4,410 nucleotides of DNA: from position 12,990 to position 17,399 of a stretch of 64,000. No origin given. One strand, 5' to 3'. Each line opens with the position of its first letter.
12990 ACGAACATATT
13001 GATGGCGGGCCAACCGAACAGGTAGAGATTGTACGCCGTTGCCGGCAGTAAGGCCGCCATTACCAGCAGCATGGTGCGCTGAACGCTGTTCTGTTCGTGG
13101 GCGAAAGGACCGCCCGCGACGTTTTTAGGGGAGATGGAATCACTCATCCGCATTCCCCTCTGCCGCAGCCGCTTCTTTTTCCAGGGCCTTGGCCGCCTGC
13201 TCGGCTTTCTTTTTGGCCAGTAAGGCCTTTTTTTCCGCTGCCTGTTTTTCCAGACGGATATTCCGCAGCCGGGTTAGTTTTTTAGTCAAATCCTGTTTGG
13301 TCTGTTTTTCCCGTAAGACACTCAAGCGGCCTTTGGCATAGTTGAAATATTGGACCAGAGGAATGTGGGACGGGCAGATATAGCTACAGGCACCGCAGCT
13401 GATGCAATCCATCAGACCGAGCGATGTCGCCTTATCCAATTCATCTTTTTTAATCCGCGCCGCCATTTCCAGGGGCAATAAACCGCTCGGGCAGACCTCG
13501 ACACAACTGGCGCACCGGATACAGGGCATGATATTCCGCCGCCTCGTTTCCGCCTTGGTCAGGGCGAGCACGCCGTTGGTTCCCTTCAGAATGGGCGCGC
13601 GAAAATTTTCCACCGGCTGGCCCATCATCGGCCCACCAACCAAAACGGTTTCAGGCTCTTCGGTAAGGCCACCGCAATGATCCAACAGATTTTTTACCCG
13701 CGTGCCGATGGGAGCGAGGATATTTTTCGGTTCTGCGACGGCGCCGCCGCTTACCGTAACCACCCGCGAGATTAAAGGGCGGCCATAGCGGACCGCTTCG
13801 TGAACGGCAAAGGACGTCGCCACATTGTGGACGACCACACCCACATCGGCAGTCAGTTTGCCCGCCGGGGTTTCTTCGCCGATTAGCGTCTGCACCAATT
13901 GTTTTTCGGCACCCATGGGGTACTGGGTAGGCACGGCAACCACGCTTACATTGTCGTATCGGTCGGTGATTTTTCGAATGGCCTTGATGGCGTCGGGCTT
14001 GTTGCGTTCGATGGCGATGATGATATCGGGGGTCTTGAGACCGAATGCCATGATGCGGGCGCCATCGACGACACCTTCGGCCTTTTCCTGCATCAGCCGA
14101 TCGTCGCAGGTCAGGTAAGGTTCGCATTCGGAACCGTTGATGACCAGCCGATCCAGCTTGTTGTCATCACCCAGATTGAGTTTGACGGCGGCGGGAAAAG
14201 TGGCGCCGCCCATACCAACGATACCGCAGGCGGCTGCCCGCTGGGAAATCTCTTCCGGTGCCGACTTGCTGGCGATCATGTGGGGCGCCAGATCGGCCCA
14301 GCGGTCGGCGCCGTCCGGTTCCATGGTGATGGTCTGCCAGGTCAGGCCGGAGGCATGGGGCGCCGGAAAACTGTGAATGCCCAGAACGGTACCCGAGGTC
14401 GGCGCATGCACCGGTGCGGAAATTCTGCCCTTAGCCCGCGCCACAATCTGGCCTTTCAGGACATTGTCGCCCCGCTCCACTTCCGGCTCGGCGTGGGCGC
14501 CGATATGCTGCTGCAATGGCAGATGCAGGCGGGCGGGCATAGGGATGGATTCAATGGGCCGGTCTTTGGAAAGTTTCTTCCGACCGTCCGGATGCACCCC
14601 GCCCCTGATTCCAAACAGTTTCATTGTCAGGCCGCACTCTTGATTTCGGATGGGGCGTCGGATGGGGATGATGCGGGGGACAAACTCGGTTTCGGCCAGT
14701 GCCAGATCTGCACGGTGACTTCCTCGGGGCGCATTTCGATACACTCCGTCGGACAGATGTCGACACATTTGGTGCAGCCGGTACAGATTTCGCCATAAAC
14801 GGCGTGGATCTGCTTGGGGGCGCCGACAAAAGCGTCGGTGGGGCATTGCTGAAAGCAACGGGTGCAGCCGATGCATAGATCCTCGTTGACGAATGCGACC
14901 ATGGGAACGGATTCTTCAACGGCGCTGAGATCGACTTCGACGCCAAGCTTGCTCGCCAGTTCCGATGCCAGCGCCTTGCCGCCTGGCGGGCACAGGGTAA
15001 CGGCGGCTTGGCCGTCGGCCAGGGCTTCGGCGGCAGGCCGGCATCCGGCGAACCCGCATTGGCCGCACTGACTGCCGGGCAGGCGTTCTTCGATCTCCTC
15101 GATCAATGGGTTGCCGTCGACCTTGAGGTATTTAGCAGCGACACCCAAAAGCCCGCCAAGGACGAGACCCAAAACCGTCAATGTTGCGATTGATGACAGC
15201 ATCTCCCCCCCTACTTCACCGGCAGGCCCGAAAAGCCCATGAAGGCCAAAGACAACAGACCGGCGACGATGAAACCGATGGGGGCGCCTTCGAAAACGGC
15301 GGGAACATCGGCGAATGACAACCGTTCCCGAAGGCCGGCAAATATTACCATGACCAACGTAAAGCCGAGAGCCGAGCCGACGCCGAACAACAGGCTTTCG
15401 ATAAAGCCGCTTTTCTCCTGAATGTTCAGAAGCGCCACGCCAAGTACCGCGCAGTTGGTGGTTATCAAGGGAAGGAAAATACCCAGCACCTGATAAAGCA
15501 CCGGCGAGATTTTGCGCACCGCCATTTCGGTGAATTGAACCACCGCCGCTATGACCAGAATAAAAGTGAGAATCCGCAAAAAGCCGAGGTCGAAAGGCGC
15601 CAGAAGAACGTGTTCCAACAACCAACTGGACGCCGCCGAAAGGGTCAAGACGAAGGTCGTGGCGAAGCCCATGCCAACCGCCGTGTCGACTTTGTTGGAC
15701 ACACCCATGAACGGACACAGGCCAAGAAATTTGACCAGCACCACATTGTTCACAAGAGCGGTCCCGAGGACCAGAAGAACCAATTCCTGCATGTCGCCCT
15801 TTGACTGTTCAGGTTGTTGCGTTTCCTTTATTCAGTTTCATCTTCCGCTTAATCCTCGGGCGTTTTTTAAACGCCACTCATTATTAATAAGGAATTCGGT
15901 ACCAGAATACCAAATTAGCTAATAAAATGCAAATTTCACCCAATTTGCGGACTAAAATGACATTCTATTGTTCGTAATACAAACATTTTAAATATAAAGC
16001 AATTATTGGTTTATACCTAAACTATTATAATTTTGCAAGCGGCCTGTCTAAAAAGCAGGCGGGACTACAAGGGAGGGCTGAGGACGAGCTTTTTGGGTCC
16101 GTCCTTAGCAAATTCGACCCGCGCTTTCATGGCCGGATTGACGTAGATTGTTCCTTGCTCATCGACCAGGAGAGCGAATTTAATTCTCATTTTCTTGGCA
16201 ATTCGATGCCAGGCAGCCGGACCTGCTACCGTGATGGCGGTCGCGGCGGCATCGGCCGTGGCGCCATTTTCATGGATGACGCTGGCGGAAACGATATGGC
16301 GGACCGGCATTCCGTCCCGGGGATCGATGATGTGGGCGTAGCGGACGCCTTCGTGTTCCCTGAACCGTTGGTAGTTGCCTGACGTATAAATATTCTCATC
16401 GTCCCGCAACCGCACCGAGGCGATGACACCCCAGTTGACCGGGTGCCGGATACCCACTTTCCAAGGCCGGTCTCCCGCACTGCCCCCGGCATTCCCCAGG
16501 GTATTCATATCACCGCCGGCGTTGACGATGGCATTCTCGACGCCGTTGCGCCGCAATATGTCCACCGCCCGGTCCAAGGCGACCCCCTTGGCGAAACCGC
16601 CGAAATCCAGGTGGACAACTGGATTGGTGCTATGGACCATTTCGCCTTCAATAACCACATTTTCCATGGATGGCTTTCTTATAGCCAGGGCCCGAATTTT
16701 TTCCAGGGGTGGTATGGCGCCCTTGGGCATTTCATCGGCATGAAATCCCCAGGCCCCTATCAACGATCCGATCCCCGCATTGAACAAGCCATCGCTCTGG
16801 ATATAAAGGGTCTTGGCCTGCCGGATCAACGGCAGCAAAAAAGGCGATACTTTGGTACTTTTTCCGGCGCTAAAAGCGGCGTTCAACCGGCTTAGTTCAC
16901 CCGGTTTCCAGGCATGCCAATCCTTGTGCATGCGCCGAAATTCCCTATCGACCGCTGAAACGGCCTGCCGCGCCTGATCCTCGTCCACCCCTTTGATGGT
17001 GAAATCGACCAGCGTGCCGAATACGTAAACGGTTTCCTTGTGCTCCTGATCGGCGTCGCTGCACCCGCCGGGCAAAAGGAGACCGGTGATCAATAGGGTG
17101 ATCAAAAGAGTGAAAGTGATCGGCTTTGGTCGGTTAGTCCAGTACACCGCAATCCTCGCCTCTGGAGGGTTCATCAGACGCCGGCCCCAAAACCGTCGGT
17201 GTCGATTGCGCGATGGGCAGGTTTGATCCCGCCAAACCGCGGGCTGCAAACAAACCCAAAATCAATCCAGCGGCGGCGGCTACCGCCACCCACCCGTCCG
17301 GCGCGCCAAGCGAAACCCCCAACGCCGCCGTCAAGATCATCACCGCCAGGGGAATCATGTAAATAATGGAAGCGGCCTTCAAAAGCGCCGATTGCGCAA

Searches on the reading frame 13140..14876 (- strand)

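Call 35: search_protein_families(library=pfam, proteins=[window:13140-14876:-], max_evalue=0.001)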
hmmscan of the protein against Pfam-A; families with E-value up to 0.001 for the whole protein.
window:13140-14876:- (578 aa): 15 families
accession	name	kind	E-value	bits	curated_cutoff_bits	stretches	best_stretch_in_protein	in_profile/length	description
PF01512.22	Complex1_51K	-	1.4e-47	161.8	31.2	1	216-359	3-149/150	Nuo51 FMN-binding domain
PF13375.12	RnfC_N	-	2.9e-33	114.4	25.6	1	90-189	3-100/101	RnfC Barrel sandwich hybrid domain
PF10531.15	SLBB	-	4.1e-13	49.4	27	1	372-419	1-53/55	SLBB domain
PF12838.12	Fer4_7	-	1.8e-09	38.4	27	1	452-504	2-51/52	4Fe-4S dicluster domain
PF13237.11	Fer4_10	-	4.5e-09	36.5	25.5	1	451-502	8-53/53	4Fe-4S dicluster domain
PF13187.11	Fer4_9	-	2.3e-08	34.4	27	1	452-504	2-50/52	4Fe-4S dicluster domain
PF13183.11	Fer4_8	-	1.2e-07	32.6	27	1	451-505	4-68/68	4Fe-4S dicluster domain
PF13746.11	Fer4_18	-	5.5e-07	30.2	27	0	440-465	49-74/114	4Fe-4S dicluster domain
PF13534.11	Fer4_17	-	5.7e-07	30.4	22.2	1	452-505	2-60/61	4Fe-4S dicluster domain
PF00037.32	Fer4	-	1e-05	25.6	21.1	0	490-503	7-20/24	4Fe-4S binding domain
PF13484.11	Fer4_16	-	4.1e-05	24.7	30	0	452-502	2-64/66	4Fe-4S double cluster binding domain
PF12797.12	Fer4_2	-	6.1e-05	23.2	24.5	0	451-464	9-22/22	4Fe-4S binding domain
PF12798.12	Fer4_3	-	0.00011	23.2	27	0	452-465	1-14/15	4Fe-4S binding domain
PF12800.12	Fer4_4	-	0.00011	22.7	24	0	490-502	3-15/17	4Fe-4S binding domain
PF12837.12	Fer4_6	-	0.00077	19.8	25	0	452-466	9-23/24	4Fe-4S binding domain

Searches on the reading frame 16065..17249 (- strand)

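Call 35: search_protein_families(library=pfam, proteins=[window:16065-17249:-], max_evalue=0.001)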
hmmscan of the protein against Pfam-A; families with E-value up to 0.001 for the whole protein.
window:16065-17249:- (394 aa): 1 family
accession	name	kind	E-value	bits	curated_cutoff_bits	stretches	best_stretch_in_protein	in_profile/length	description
PF02424.20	ApbE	-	6.8e-70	236.1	25.6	1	77-354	1-258/266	ApbE family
